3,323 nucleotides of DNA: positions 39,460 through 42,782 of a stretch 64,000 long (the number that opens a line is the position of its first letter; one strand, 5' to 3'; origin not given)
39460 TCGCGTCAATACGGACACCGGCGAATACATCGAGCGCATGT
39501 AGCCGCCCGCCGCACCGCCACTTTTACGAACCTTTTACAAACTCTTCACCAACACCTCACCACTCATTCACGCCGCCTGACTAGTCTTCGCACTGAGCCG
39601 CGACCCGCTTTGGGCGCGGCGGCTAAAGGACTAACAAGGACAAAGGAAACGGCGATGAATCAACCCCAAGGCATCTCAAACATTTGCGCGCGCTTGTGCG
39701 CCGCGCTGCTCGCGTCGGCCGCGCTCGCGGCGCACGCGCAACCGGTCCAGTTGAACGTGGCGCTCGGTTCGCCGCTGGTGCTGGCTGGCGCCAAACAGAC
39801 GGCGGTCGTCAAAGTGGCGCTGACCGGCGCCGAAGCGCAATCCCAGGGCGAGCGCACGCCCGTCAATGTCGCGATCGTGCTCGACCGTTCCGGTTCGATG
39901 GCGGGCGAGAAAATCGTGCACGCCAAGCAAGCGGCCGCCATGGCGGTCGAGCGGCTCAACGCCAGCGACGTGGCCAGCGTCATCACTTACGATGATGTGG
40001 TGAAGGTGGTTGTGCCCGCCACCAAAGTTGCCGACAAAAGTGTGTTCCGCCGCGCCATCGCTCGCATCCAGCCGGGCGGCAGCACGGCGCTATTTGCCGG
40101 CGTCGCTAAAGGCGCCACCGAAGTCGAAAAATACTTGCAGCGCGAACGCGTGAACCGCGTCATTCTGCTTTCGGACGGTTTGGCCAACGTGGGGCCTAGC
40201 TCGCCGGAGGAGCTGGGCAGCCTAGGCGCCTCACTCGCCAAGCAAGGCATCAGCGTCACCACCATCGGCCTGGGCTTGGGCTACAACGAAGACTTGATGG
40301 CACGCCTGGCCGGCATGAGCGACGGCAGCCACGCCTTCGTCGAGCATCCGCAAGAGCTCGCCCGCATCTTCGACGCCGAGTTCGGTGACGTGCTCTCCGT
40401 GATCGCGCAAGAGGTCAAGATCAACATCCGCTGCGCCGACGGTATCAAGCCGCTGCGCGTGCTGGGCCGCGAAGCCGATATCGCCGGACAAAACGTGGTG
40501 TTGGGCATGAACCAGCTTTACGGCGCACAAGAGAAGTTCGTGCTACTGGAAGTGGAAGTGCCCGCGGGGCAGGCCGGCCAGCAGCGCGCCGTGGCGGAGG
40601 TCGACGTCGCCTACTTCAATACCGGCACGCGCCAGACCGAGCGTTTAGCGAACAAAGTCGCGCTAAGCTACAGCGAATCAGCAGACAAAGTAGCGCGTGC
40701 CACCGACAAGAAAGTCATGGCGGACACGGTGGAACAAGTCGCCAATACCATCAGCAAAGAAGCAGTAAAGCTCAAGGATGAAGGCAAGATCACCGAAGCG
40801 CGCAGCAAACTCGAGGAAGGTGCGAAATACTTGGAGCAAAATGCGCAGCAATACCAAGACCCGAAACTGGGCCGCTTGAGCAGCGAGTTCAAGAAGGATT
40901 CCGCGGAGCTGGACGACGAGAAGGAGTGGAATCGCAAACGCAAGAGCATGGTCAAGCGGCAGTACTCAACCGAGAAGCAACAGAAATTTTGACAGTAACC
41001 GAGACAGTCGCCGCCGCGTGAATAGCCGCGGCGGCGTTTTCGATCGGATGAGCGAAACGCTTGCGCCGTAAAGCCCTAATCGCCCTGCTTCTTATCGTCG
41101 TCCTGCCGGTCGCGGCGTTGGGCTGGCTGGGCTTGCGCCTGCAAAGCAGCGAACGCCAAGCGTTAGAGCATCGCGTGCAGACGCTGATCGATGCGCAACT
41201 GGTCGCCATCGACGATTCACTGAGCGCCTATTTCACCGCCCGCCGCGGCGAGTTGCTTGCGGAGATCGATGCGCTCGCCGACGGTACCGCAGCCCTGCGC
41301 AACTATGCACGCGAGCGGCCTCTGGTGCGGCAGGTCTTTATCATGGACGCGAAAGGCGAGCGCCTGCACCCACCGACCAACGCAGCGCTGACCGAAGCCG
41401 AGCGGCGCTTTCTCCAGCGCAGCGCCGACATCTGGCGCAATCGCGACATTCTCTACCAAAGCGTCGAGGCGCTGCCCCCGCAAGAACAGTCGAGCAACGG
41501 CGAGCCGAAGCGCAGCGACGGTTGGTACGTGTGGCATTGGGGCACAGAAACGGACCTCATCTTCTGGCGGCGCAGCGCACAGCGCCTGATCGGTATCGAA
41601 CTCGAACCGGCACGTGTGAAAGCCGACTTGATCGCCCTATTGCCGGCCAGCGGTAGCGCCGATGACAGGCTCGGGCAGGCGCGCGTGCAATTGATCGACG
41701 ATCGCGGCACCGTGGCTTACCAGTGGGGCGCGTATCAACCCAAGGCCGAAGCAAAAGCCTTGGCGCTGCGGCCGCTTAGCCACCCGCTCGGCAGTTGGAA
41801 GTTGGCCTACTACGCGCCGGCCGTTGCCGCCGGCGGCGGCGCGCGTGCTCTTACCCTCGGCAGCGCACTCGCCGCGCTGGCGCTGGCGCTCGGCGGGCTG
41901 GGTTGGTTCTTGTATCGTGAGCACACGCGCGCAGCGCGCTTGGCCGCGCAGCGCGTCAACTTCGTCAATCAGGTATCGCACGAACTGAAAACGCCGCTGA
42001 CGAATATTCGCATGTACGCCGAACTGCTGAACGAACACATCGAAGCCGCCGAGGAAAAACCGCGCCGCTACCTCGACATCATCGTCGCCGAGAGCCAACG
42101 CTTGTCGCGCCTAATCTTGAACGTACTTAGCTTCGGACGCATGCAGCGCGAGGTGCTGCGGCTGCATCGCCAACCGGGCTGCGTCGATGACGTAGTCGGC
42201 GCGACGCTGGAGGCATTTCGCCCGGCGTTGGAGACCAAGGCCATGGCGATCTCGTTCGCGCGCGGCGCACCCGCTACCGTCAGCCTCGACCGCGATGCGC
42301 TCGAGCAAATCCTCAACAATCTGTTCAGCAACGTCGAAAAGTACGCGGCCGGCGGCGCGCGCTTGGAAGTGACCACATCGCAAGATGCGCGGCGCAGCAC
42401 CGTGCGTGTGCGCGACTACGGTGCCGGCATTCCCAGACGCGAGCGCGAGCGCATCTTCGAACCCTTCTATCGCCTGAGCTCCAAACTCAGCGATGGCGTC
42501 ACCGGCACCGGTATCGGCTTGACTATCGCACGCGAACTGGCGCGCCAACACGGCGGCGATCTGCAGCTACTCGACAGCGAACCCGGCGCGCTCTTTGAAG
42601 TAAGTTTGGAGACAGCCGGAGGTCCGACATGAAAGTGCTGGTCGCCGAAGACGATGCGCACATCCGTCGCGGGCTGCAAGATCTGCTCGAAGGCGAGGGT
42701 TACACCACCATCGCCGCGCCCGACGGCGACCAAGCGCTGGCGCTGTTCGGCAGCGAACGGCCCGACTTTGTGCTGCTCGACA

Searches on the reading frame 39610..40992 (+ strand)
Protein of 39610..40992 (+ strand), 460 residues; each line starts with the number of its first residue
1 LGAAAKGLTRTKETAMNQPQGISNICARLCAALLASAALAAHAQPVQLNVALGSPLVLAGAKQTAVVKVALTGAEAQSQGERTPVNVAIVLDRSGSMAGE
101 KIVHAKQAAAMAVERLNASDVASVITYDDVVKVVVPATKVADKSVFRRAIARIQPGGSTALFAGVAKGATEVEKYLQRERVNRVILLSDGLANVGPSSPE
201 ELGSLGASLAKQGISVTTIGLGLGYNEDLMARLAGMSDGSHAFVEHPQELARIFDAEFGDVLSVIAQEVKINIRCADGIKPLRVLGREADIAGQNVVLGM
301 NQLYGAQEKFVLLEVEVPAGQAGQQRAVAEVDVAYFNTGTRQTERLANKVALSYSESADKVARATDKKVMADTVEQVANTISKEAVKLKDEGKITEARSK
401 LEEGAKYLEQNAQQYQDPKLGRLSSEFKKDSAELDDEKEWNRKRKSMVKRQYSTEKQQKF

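Call 75: search_protein_families(library=ncbifam, proteins=[window:39610-40992:+], max_evalue=1e-10)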
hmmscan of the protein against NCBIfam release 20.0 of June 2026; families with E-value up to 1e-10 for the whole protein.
window:39610-40992:+ (460 aa): 1 family
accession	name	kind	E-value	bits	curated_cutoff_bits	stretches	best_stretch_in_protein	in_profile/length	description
TIGR03788.1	marine_srt_targ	equivalog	1.6e-16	59.9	551.65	1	67-272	254-456/629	marine proteobacterial sortase target protein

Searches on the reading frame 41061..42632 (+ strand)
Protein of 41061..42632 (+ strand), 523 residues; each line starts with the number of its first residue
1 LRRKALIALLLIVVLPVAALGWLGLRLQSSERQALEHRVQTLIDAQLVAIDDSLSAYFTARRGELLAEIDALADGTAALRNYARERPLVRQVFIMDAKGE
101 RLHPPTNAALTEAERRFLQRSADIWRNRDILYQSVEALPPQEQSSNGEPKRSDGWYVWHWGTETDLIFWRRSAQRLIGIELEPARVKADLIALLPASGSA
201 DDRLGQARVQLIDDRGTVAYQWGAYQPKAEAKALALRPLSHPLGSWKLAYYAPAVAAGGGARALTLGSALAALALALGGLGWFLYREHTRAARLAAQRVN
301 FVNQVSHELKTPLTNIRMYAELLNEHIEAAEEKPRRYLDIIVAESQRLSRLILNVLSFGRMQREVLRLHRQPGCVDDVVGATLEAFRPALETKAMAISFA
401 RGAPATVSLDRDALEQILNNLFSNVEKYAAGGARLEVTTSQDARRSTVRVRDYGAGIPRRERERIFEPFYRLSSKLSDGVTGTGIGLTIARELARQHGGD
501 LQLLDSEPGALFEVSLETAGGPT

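Call 75: search_protein_families(library=ncbifam, proteins=[window:41061-42632:+], max_evalue=1e-10)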
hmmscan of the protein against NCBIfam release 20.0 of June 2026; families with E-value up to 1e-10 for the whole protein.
window:41061-42632:+ (523 aa): 63 families (the best 25 are shown)
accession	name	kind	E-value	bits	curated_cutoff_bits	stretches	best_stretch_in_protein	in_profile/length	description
NF046044.1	PnpS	equivalog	1.6e-51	175.6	400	1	286-514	158-387/390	two-component system histidine kinase PnpS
NF033092.0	HK_WalK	equivalog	6.1e-45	153.9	725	1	289-504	363-579/594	cell wall metabolism sensor histidine kinase WalK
TIGR02966.1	phoR_proteo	equivalog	1.5e-43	149.1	334.2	1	285-508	101-323/333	phosphate regulon sensor histidine kinase PhoR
NF033091.0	HK_VanS_ACDEFG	equivalog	3.2e-37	128.2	400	1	287-516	62-292/293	vancomycin resistance histidine kinase VanS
NF008312.0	PRK11100.1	equivalog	2.7e-36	125.4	356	1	300-516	258-472/477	two-component system sensor histidine kinase CreC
NF040691.1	MtrAB_MtrB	equivalog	1.5e-35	123.2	450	1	270-516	243-490/507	MtrAB system histidine kinase MtrB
NF041735.1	hist_kin_RppB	equivalog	2.9e-34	118.6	400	1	281-516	198-437/438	two-component system sensor histidine kinase RppB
NF008468.0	PRK11360.1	equivalog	1.8e-33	115.8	646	1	288-517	387-607/616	two-component system sensor histidine kinase AtoS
NF007898.0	PRK10604.1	equivalog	1.6e-30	106.6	478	1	292-516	206-421/433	two-component system sensor histidine kinase RstB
NF047874.1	MASE3_PAS_HK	subfamily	5.9e-30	104.6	560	1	298-505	398-611/655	MASE3 domain-containing sensor histidine kinase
NF045595.1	HK_scytonemin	equivalog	1.2e-29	103.3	865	1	289-504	406-620/637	scytonemin biosynthesis sensor histidine kinase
NF007793.0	PRK10490.1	equivalog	1.5e-29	102.7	1123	1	288-519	650-883/895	two-component system sensor histidine kinase KdpD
TIGR01386.1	cztS_silS_copS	subfamily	3.8e-29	102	292.55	1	299-503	242-443/457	heavy metal sensor histidine kinase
NF041880.1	EPS_EpsF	equivalog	4.3e-29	101.4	900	1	299-501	275-473/492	response regulator EpsF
NF012163.2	BaeS_SmeS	equivalog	6.8e-29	101.1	500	1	297-509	239-448/457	sensor histidine kinase efflux regulator BaeS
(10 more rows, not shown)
